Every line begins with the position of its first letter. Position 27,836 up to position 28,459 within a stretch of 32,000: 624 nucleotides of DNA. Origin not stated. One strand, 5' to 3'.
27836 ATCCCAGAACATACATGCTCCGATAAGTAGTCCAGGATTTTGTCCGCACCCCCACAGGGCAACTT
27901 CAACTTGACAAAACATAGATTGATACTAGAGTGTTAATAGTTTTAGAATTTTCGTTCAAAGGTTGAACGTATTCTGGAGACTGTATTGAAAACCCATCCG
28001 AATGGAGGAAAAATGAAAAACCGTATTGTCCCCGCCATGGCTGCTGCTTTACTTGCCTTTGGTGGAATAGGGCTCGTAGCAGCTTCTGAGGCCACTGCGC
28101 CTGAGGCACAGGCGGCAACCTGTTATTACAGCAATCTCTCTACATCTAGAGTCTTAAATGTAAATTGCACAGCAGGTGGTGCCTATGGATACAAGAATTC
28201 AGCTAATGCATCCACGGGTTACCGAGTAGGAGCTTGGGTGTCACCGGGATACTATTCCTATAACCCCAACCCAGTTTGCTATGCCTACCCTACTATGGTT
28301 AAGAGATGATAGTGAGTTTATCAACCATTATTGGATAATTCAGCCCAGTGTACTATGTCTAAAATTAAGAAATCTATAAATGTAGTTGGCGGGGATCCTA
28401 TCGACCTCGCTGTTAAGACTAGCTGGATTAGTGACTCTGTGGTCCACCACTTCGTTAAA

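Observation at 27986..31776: Small secreted Tyr/Cys-rich protein with lipoprotein, MacA-like adaptor and MacB/FtsX-type ABC pump: candidate novel bacteriocin production/immunity locus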

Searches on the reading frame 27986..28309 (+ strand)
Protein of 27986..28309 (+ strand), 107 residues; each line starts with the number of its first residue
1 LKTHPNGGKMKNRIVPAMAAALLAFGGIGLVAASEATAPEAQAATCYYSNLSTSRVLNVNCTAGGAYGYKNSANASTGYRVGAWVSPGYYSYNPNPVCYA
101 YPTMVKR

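Call 3: search_protein_families(library=pfam, proteins=[window:27986-28309:+], max_evalue=1)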
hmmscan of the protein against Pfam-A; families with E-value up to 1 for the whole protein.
window:27986-28309:+ (107 aa): 0 families

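Call 4: search_protein_families(library=ncbifam, proteins=[window:27986-28309:+], max_evalue=1)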
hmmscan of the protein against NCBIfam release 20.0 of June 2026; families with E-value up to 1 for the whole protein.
window:27986-28309:+ (107 aa): 0 families
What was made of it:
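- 28115..28309 (+): Mature 64-aa cationic, Tyr-rich, 3-Cys all-beta protein (plus stop codon). Founding member of an unannotated family and the candidate bacteriocin. No Pfam or NCBIfam hit (calls 3, 4).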

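Call 5: find_homologous_proteins(query=window:27986-28309:+, max_evalue=0.01)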
Query window:27986-28309:+ (107 aa): 8 proteins with E <= 0.01 among 17 candidates.
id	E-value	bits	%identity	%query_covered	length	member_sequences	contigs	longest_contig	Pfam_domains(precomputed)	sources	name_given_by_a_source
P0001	1.1e-56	208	100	92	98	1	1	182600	-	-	-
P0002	8.4e-37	144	71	91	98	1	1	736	-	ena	-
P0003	4.3e-24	103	68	56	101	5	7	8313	-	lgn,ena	-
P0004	3.1e-22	97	57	91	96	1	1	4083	-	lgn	-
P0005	3.4e-22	97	58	90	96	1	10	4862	-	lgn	-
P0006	1.6e-20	91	52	89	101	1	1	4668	-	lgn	-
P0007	4.6e-18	84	58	84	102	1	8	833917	-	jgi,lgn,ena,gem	-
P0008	1.0e-17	82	61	77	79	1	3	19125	-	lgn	-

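Call 6: search_solved_structures(query=window:27986-28309:+, max_evalue=10)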
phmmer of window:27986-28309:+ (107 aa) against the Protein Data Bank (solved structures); distinct sequences matched with E-value up to 10: 2.
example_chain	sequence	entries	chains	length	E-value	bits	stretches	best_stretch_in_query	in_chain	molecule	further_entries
6yw5_V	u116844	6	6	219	1.1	13.2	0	38-70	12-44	IF1 | Related to ribosomal protein YmL36, mitochondrial | Uncharacterized protein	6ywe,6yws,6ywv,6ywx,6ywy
8bbl_A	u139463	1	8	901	2.9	11.9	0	40-79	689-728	Beta-N-acetylhexosaminidase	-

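Call 8: find_encoding_contigs(protein=P0007, flank=10000, max_places=4)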
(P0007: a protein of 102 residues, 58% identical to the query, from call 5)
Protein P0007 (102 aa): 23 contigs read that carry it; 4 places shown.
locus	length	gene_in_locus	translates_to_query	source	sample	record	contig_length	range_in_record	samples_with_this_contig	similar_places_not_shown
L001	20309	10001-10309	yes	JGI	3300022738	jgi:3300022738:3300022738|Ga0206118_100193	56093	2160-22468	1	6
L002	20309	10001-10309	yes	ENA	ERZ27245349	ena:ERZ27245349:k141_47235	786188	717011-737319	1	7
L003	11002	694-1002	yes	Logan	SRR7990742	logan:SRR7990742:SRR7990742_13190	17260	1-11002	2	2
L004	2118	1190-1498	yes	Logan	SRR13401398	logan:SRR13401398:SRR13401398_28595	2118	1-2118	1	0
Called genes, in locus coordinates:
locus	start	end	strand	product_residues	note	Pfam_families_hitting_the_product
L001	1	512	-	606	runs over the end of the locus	PF00270:DEAD, PF04851:ResIII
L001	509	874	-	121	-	PF11238:DUF3039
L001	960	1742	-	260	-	PF01182:Glucosamine_iso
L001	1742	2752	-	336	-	PF00480:ROK, PF01869:BcrAD_BadFG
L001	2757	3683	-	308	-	PF00528:BPD_transp_1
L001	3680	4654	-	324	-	PF00528:BPD_transp_1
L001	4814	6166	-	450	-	PF01547:SBP_bac_1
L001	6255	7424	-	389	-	PF12802:MarR_2 (weak), PF13545:HTH_Crp_2 (faint), PF00480:ROK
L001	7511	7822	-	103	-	-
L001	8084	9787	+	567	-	PF00342:PGI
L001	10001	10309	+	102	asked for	-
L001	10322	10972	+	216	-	-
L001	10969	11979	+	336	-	-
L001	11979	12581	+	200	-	PF20703:nSTAND1 (weak), PF00005:ABC_tran, PF02463:SMC_N (faint), PF13304:AAA_21 (faint)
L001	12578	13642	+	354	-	-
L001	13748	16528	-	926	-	-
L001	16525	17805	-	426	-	-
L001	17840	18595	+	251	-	PF01022:HTH_5 (weak), PF12802:MarR_2 (faint), PF12840:HTH_20 (weak), PF09339:HTH_IclR (weak)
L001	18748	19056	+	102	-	PF10006:DUF2249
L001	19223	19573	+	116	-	PF01479:S4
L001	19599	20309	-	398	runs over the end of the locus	-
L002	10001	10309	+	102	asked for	-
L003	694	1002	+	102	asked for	-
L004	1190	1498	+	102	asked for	-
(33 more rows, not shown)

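Call 12: find_encoding_contigs(protein=P0003, flank=8000, max_places=3)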
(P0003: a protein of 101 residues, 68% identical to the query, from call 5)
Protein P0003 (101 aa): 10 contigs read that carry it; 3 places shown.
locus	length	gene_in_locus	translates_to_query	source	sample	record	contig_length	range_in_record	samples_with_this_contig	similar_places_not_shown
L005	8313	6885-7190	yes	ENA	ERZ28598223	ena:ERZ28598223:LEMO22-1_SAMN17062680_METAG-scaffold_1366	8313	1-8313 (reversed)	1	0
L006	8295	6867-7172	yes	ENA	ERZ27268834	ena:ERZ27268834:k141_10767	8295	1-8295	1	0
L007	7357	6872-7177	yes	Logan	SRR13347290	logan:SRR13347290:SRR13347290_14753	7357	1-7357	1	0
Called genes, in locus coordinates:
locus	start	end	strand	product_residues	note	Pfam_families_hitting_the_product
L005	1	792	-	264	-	?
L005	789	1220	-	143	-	PF00072:Response_reg (weak)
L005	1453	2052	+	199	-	PF00510:COX3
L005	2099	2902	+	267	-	PF14495:Cytochrom_C550 (faint), PF00034:Cytochrom_C, PF13442:Cytochrome_CBB3, PF00034:Cytochrom_C (weak), PF13442:Cytochrome_CBB3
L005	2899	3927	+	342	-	PF19297:QcrA_N, PF00355:Rieske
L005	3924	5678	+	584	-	PF00033:Cytochrome_B, PF13631:Cytochrom_B_N_2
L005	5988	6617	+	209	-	PF00081:Sod_Fe_N, PF02777:Sod_Fe_C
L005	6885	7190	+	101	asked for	-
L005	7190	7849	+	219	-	-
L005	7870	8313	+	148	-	?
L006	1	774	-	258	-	?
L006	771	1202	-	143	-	PF00072:Response_reg (weak)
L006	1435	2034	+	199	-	PF00510:COX3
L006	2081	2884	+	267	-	PF14495:Cytochrom_C550 (faint), PF00034:Cytochrom_C, PF13442:Cytochrome_CBB3, PF00034:Cytochrom_C (weak), PF13442:Cytochrome_CBB3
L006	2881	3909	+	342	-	PF19297:QcrA_N, PF00355:Rieske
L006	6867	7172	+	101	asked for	-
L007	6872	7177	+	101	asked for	-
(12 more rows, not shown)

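Call 13: find_encoding_contigs(protein=P0008, flank=8000, max_places=3)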
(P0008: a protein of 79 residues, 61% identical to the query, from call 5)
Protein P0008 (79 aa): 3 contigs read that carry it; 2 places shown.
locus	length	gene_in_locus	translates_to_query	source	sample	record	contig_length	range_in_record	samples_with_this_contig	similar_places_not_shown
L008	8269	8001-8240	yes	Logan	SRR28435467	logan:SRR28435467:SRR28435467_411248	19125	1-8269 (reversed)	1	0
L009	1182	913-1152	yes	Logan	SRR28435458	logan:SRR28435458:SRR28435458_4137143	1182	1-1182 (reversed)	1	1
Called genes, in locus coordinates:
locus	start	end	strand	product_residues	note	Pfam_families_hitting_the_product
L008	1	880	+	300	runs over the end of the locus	PF00528:BPD_transp_1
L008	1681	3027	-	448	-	PF01547:SBP_bac_1, PF13416:SBP_bac_8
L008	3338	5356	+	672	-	PF00356:LacI, PF00532:Peripla_BP_1, PF13407:Peripla_BP_4, PF13377:Peripla_BP_3, PF14100:DUF6807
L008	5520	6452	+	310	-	PF14100:DUF6807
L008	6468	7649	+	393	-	PF01408:GFO_IDH_MocA, PF22725:GFO_IDH_MocA_C3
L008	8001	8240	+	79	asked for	-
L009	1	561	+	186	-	?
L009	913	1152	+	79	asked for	-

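Call 20: predict_structure(alignment_id=A1)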
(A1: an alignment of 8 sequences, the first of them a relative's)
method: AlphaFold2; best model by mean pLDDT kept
length: 98 residues; sequences in the alignment: 8
mean_pLDDT: 45.0   pTM: 0.30
mean pLDDT of the five models: 45.0, 41.7, 39.8, 39.6, 39.4
residues with pLDDT >= 90: 0; 70-90: 0; 50-70: 28; < 50: 70
segments of 3 or more residues with pLDDT < 50: 1-42, 54-64, 66-75, 86-89
pLDDT, mean of each block of 10 residues (from residue 1): 38 33 36 38 56 47 46 54 52 51
secondary structure, 60 per line:
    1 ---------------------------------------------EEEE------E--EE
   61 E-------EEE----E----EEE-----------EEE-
elements in order: E46-49 E59-61 E69-71 E81-83 E95-97
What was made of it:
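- Tried and rejected: AlphaFold with only the 8 closest homologues gave a useless model (pLDDT 45, call 20).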

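Call 23: search_protein_representatives(alignment_id=A1)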
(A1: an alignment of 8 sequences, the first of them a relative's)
Query: 8 sequences, 96 profile positions. Proteins with E-value up to 0.001 (for the whole library): 22; up to 1e-10: 15; up to 1e-30: 2. The best 22 are listed.
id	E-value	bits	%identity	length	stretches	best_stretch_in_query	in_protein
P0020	3.1e-33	130.0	-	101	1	6-95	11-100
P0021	8.8e-31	122.1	-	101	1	2-96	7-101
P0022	1.2e-28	115.2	-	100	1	3-95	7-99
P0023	3.0e-23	98.0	-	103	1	3-95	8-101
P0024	1.7e-18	82.7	-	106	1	3-94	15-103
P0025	1.2e-17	80.0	-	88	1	10-94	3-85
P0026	4.0e-17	78.3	-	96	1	4-94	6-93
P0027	4.1e-17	78.3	-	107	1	7-96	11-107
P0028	3.6e-15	72.1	-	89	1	11-94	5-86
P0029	1.0e-14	70.6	-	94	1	1-95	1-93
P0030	3.1e-13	65.9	-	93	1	3-95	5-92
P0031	7.4e-13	64.7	-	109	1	3-96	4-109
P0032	8.2e-12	61.3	-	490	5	21-65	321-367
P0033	8.3e-12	61.3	-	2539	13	33-64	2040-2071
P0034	2.8e-11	59.6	-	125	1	8-96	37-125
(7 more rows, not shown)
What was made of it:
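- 28115..28309 (+): 8 homologue clusters in 5.8 billion (call 5) and 22 hits in 1.84 billion representatives (call 23).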

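Call 27: search_solved_structures(query=A3, max_evalue=10, show_alignments=2)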
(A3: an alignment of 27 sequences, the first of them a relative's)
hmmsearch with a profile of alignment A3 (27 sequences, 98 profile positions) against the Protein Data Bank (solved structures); distinct sequences matched with E-value up to 10: 0.
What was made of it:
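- On Lactococcin 972 family (PF09683 / TIGR01653): The A3 profile against all PDB sequences gives 0 hits at E<=10 (call 27).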

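Call 28: search_protein_families(library=pfam, proteins=[L001:10969-11976:+, L001:10322-10969:+], max_evalue=1)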
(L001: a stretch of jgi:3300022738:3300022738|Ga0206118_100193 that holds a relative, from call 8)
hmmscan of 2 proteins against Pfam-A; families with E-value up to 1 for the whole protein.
L001:10969-11976:+ (336 aa): 0 families

L001:10322-10969:+ (216 aa): 0 families

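Call 31: predict_structure(alignment_id=A3)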
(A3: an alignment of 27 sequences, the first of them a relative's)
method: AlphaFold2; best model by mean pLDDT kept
length: 98 residues; sequences in the alignment: 27
mean_pLDDT: 79.8   pTM: 0.60
mean pLDDT of the five models: 79.8, 79.2, 79.0, 77.2, 76.7
residues with pLDDT >= 90: 60; 70-90: 3; 50-70: 19; < 50: 16
segments of 3 or more residues with pLDDT < 50: 1-4, 6-13
pLDDT, mean of each block of 10 residues (from residue 1): 44 49 55 73 98 96 96 98 97 96
secondary structure, 60 per line:
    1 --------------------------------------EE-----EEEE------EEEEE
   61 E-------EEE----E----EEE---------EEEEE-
elements in order: E46-49 E56-61 E69-71 E81-83 E93-97
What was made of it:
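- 28013..28114 (+): Sec-type signal peptide (34 aa: MKNR, hydrophobic core, then AQA cleavage motif). This part of the model has pLDDT below 50 (call 31).
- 28115..28309 (+): AlphaFold pLDDT 96-98 with 5-6 strands (call 31).
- On Lactococcin 972 family (PF09683 / TIGR01653): The model is confident and all-beta (call 31).
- Tried and rejected: Adding the 19 more distant homologues fixed this (call 31).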

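Call 34: fold_search(model_id=the predicted structure, library=pdb)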
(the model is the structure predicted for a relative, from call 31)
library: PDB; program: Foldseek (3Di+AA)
matches with E <= 10: 153; with E <= 0.001: 0
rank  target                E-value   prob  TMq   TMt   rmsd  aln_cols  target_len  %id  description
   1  7skp_A                1.0e+00  0.11  0.23  0.29   7.3        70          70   13  De novo synthetic protein DIG14 (tetragonal space group) (released 2022-10-12)
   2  7fcn_A                1.2e+00  0.20  0.28  0.28   8.4        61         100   15  Crystal strcture of PirA insecticidal protein from Photorhabdus akhurstii (released 2022-07-20)
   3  8eb9                  1.6e+00  0.20  0.35  0.38   5.7        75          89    9  Crystal structure of SIX8 from Fusarium oxysporum f. sp. lycopersici (released 2023-06-21)
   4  5t7a_A                2.0e+00  0.02  0.16  0.16  13.2        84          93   13  Crystal structure of Br derivative BhCBM56 (released 2017-08-23)
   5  7skp_B                2.3e+00  0.08  0.23  0.27   7.3        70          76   13  De novo synthetic protein DIG14 (tetragonal space group) (released 2022-10-12)
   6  5t98_A                2.3e+00  0.03  0.17  0.04  11.4        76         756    9  Crystal structure of BuGH2Awt (released 2017-09-13)
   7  7skn_B                2.7e+00  0.07  0.25  0.31   9.4        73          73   12  De novo synthetic protein DIG8-CC (tetragonal space group) (released 2022-10-12)
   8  5dc0_A                2.7e+00  0.02  0.15  0.16   9.0        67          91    3  CRYSTAL STRUCTURE OF MONOBODY GG3/ABL1 SH2 DOMAIN COMPLEX (released 2016-03-02)
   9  7skn_A                2.9e+00  0.07  0.25  0.31   9.4        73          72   12  De novo synthetic protein DIG8-CC (tetragonal space group) (released 2022-10-12)
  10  7wc2_B                3.3e+00  0.03  0.20  0.07   9.7        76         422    9  Cryo-EM structure of alphavirus, Getah virus (released 2022-11-02)
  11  7y6e_C                3.3e+00  0.02  0.16  0.11  11.0        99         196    9  Crystal structure of sDscam FNIII23 domains, isoform Beta2v6 (released 2023-05-24)
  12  9ba4_A                3.5e+00  0.03  0.20  0.04  12.6        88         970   12  Full-length cross-linked Contactin 2 (CNTN2) (released 2024-07-17)
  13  7sko_B                3.7e+00  0.07  0.26  0.34   6.8        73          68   11  De novo synthetic protein DIG8-CC (orthogonal space group) (released 2022-10-12)
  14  7yvd_C                3.7e+00  0.04  0.20  0.17   5.7        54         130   11  The crystal structure of the progerin C-terminal peptide and the Ig-like domain of lamin A/C (released 2023-08-30)
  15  1nc7_A                3.9e+00  0.06  0.23  0.20   5.8        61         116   13  Crystal Structure of Thermotoga maritima 1070 (released 2003-07-01)
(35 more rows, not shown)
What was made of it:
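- On Lactococcin 972 family (PF09683 / TIGR01653): Foldseek against PDB finds nothing at E<=0.001, with a best E of 1 (call 34).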

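Call 48: fold_search(model_id=the predicted structure, library=viral)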
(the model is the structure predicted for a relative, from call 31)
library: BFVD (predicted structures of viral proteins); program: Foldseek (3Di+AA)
matches with E <= 10: 77; with E <= 0.001: 0
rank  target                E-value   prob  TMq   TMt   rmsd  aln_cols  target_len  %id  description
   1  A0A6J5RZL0            9.2e-01  0.09  0.24  0.20  10.2        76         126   10  Uncharacterized protein [uncultured Caudovirales phage]
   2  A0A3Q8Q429            9.2e-01  0.09  0.22  0.12  15.8       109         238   14  (no name in the UniProt tables at hand)
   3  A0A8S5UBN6            1.2e+00  0.04  0.18  0.08  13.9        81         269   20  Glycerophosphoryl diester phosphodiesterase family [Podoviridae sp. ctZkC8]
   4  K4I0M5                1.3e+00  0.12  0.26  0.20   6.8        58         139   10  Uncharacterized protein [Lactobacillus phage ATCC 8014-B2]
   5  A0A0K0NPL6            1.3e+00  0.09  0.26  0.10   8.1        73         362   10  M protein (Fragment) [Eriocheir sinensis Bunya-like virus]
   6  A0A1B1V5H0            2.1e+00  0.10  0.30  0.12   8.6        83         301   13  Ubiquitin-like protein [Malacosoma sp. alphabaculovirus]
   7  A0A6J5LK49            2.1e+00  0.02  0.17  0.16  13.9        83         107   14  Virion structural protein [uncultured Caudovirales phage]
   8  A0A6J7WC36            3.1e+00  0.08  0.32  0.22   9.1        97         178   18  Uncharacterized protein [uncultured Caudovirales phage]
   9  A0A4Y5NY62            3.1e+00  0.03  0.21  0.15  11.8        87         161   18  (no name in the UniProt tables at hand)
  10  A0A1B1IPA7            3.1e+00  0.03  0.23  0.10   8.1        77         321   13  (no name in the UniProt tables at hand)
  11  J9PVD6                3.4e+00  0.06  0.23  0.17   9.2        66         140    9  Uncharacterized protein [Bacillus phage BCD7]
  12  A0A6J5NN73            3.4e+00  0.03  0.20  0.04   8.4        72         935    8  Concanavalin A-like lectin/glucanases superfamily [uncultured Caudovirales phage]
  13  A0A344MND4            3.7e+00  0.05  0.26  0.07   8.0        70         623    8  Structural polyprotein (Fragment) [Chikungunya virus]
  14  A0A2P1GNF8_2          3.7e+00  0.05  0.25  0.04   7.2        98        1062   13  Genome polyprotein (Fragment) [Wuhan spiny eel calicivirus 1]
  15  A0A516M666            3.7e+00  0.03  0.22  0.19   7.0        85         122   13  (no name in the UniProt tables at hand)
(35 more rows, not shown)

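Call 58: find_related_loci(query=A1, collection=metagenome_contigs, flank=6000)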
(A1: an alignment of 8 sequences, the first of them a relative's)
Query A1 (98 aa) in metagenome_contigs; peptide patterns used: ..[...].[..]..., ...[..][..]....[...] (x = any residue, [..] = any of these).
56 stretches matched a pattern; 2 encode a relative of the query (tblastn E <= 1e-3); 2 distinct loci.
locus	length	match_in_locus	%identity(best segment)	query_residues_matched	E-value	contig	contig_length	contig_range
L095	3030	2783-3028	69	1-82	2e-32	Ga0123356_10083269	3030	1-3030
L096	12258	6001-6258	58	8-97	2e-24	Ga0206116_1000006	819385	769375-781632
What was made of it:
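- Tried and rejected: The JGI metagenome scan found only 2 loci (call 58).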

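Call 59: find_encoding_contigs(protein=P0004, flank=5000, max_places=2)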
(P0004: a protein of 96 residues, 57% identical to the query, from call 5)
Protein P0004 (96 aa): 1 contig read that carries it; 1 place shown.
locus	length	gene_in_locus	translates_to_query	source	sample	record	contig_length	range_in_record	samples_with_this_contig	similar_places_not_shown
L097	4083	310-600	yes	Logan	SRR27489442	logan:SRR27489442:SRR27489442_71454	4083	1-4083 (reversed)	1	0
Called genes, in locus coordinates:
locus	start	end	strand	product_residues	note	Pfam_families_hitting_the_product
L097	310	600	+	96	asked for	-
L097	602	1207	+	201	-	-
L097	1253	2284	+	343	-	-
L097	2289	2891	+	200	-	PF00005:ABC_tran, PF02463:SMC_N (faint), PF13304:AAA_21 (faint)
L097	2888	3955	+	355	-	-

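Call 60: find_encoding_contigs(protein=P0005, flank=5000, max_places=2)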
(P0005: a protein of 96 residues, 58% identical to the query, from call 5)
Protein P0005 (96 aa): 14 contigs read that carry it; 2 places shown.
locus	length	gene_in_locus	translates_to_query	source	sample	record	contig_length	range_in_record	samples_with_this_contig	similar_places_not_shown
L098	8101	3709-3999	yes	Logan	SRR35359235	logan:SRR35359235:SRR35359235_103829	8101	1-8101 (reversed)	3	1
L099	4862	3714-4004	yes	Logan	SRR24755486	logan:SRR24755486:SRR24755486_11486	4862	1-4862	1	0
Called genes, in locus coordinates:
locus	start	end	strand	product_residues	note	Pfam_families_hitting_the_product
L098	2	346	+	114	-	?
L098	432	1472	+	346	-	-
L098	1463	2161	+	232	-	PF00005:ABC_tran, PF02463:SMC_N (faint), PF13555:AAA_29 (faint), PF13304:AAA_21 (faint)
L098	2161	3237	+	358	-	-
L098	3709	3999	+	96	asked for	-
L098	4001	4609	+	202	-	-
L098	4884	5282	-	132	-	PF00903:Glyoxalase (weak)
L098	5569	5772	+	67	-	-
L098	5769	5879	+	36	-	-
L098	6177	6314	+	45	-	-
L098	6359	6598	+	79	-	-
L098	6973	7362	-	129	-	PF02661:Fic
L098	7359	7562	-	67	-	-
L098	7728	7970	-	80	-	-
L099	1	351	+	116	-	?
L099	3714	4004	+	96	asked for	-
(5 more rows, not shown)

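Call 61: find_encoding_contigs(protein=P0006, flank=5000, max_places=2)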
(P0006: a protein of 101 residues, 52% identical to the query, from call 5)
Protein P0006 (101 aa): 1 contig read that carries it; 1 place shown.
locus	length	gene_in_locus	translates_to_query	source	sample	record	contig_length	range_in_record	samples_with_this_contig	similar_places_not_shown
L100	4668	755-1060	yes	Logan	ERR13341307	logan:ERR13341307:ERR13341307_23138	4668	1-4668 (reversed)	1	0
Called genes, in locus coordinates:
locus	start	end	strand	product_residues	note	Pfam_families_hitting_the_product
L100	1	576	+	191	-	?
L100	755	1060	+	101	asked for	-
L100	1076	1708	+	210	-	-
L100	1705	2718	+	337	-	-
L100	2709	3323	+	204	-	PF20703:nSTAND1 (weak), PF00005:ABC_tran, PF13304:AAA_21 (weak)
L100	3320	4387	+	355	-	-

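Call 80: find_related_loci(query=A1, collection=viral_contigs, flank=6000)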
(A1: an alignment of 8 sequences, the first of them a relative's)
Query A1 (98 aa) in viral_contigs; peptide patterns used: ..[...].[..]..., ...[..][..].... (x = any residue, [..] = any of these).
23 stretches matched a pattern, but none encodes a relative of the query by tblastn (E <= 1e-3).

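Call 83: search_dna_similar(query=window:28013-28306:+, collection=plasmids, mode=protein, max_evalue=0.01, max_rows=10)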
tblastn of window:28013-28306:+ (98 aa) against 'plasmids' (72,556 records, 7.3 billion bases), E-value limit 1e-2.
No match.
